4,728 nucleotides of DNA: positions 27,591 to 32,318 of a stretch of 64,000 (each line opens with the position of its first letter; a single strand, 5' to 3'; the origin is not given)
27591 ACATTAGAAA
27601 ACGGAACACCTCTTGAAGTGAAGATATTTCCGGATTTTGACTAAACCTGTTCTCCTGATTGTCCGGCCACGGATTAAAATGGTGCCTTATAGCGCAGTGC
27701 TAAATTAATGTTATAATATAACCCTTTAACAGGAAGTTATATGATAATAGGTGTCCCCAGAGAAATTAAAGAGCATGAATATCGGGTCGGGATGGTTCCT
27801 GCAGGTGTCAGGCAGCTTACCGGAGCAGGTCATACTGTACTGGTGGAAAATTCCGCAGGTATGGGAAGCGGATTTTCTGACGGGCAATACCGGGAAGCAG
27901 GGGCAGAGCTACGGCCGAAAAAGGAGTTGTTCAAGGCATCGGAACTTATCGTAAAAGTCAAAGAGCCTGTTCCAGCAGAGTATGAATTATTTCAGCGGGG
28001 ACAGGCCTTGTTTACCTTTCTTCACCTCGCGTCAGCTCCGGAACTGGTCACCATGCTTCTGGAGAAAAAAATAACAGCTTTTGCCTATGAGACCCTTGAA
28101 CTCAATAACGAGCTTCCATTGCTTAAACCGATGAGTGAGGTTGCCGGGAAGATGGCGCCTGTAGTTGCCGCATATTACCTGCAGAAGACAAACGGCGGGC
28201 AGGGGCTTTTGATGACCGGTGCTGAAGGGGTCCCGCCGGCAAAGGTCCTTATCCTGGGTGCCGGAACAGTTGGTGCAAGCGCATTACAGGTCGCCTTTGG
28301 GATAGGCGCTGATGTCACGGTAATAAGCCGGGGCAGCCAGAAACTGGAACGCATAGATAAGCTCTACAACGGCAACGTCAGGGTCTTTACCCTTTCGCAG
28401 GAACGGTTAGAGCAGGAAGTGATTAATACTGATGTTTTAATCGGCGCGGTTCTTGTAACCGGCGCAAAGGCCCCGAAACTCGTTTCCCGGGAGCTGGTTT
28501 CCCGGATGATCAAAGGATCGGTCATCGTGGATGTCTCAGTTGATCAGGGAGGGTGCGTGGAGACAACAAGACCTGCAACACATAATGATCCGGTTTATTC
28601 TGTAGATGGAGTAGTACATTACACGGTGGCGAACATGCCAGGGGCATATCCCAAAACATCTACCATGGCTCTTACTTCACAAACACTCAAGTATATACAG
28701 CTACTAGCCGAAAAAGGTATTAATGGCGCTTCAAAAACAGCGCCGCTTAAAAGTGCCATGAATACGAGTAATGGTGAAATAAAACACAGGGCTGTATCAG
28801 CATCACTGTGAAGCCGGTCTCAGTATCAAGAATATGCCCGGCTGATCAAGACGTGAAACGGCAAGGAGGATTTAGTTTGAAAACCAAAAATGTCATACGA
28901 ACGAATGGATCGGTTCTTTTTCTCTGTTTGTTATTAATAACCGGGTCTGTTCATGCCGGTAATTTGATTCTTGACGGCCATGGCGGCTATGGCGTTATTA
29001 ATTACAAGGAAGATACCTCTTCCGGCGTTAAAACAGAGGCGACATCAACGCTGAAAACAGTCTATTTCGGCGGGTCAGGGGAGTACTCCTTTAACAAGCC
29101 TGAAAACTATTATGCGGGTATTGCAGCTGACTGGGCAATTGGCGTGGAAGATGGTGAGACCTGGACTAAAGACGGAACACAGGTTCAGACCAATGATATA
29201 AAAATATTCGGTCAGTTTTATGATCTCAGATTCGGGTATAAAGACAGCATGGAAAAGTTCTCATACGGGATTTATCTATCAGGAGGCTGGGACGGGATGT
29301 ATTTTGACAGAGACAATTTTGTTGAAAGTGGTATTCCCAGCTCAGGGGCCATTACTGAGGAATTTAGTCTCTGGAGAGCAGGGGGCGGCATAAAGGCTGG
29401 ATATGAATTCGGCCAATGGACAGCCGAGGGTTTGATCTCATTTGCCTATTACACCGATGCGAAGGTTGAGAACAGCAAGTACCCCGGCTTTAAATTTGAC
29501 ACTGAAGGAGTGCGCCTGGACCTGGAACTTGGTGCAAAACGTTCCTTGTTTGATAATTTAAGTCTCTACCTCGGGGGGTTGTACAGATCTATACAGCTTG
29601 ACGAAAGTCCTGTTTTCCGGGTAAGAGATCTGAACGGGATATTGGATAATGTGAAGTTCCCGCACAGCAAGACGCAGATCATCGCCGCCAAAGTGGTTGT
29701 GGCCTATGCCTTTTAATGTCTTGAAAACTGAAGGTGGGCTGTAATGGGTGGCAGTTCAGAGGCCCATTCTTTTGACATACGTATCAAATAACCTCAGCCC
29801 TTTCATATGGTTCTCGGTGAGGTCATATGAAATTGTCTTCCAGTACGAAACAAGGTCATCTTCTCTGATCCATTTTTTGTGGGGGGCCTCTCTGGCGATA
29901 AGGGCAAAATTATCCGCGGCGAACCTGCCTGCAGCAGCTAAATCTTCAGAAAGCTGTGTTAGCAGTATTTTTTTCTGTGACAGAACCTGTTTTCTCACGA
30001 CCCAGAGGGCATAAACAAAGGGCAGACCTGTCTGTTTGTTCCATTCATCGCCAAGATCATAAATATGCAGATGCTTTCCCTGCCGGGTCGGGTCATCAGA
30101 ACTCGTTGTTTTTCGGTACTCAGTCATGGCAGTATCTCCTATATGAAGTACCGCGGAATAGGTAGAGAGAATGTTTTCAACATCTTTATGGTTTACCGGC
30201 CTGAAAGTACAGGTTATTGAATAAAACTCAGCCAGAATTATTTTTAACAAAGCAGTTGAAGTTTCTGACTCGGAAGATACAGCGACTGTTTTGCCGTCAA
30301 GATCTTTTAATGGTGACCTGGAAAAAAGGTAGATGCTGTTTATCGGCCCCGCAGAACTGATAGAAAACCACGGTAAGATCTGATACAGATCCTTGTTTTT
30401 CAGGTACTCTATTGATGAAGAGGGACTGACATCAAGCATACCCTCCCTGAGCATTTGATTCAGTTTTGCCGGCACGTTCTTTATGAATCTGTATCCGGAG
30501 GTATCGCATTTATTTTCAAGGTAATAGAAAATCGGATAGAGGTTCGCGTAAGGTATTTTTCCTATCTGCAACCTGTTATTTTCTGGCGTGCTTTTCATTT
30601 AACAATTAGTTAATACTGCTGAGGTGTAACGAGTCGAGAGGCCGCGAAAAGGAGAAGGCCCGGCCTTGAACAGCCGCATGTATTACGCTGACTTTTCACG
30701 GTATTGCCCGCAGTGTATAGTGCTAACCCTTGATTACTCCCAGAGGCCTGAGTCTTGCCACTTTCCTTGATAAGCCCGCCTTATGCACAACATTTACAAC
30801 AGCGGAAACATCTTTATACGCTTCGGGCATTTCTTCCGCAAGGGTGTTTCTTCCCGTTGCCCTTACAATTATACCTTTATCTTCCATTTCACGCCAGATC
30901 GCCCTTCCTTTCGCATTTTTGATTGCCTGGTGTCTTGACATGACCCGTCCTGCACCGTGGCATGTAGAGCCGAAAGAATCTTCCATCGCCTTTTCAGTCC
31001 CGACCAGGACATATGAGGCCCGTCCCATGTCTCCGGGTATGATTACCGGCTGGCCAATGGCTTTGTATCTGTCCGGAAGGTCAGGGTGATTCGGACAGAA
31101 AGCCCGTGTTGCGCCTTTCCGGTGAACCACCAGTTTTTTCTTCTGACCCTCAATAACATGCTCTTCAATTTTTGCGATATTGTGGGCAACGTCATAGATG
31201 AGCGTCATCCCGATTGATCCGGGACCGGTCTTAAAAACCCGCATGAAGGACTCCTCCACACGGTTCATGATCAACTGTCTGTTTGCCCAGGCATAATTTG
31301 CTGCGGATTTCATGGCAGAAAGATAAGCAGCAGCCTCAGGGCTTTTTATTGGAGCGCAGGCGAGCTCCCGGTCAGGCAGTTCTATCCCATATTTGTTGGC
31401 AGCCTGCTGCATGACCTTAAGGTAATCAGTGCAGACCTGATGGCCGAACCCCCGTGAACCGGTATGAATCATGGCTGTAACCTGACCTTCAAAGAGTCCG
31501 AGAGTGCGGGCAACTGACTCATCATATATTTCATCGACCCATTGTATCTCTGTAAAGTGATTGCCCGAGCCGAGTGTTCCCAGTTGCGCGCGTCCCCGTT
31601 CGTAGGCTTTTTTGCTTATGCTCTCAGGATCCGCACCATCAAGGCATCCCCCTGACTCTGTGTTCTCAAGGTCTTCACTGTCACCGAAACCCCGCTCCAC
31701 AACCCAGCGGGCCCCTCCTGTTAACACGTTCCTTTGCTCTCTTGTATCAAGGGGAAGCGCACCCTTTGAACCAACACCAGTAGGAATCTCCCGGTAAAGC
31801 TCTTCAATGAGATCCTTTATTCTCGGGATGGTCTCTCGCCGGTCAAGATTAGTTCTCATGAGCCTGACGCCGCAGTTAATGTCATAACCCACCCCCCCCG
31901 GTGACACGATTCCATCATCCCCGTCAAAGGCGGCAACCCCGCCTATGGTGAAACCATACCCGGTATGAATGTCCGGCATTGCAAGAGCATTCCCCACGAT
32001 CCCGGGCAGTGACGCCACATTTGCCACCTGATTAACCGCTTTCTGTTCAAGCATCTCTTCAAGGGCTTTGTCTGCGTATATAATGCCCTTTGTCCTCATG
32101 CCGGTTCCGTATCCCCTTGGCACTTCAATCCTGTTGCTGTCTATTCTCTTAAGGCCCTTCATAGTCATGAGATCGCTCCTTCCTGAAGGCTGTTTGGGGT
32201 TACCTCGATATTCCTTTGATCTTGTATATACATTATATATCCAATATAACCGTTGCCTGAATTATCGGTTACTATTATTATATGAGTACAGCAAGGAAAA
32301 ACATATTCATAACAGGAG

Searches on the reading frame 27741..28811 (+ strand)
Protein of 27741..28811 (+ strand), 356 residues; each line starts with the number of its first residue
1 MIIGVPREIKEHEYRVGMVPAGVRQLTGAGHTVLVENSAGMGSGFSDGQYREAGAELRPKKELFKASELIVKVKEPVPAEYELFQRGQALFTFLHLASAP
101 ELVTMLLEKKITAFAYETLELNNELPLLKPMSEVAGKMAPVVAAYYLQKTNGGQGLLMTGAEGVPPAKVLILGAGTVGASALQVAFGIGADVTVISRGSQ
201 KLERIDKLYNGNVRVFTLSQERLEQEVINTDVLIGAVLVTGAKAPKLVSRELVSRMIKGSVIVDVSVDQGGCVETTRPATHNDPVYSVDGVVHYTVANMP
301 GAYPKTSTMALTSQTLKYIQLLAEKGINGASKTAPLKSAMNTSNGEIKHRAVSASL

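Call 35: search_protein_families(library=pfam, proteins=[window:27741-28811:+], max_evalue=0.00001)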
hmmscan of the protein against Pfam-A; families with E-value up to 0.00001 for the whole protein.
window:27741-28811:+ (356 aa): 3 families
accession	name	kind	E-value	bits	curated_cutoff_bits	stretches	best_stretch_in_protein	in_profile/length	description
PF01262.27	AlaDh_PNT_C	-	2.6e-72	243.2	23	1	139-349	1-213/214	Alanine dehydrogenase/PNT, C-terminal domain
PF05222.21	AlaDh_PNT_N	-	2e-47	161.3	30.4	1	4-135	1-136/136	Alanine dehydrogenase/PNT, N-terminal domain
PF01488.26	Shikimate_DH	-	3.6e-06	27.5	24.3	0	167-288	13-132/138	Shikimate / quinate 5-dehydrogenase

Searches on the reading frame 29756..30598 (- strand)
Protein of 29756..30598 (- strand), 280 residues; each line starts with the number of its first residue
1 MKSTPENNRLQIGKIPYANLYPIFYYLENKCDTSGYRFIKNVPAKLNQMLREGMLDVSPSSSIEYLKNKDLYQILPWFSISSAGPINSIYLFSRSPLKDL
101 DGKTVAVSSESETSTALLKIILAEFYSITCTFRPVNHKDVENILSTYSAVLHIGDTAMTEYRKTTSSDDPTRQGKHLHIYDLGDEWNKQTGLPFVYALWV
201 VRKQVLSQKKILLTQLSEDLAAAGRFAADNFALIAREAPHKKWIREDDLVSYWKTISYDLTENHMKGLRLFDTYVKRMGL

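Call 58: search_protein_families(library=pfam, proteins=[window:29756-30598:-], max_evalue=0.00001)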
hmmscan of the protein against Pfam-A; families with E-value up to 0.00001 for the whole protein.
window:29756-30598:- (280 aa): 1 family
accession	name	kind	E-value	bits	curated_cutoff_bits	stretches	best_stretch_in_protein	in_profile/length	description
PF02621.19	VitK2_biosynth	-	6.4e-69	232.6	26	1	10-275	1-250/252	Menaquinone biosynthesis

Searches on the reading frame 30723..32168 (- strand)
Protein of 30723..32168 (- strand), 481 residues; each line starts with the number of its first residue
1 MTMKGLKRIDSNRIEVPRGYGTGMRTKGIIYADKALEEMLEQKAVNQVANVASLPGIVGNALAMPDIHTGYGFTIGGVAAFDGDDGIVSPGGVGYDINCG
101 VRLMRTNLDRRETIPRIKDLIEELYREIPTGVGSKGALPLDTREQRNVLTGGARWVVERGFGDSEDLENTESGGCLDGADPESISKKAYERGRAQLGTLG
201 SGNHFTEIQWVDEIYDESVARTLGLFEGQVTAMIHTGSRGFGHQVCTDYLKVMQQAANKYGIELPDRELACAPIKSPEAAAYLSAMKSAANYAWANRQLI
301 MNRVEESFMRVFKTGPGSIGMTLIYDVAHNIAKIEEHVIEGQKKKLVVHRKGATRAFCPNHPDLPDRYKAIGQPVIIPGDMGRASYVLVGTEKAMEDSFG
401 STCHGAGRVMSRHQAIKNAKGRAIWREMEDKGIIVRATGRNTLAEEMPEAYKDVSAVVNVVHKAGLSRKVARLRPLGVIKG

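Call 35: search_protein_families(library=pfam, proteins=[window:30723-32168:-], max_evalue=0.00001)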
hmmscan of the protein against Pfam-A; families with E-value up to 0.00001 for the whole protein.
window:30723-32168:- (481 aa): 1 family
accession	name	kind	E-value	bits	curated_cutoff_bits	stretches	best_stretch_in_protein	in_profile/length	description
PF01139.22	RtcB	-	3.3e-181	603.6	27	1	47-481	1-426/426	tRNA-splicing ligase RtcB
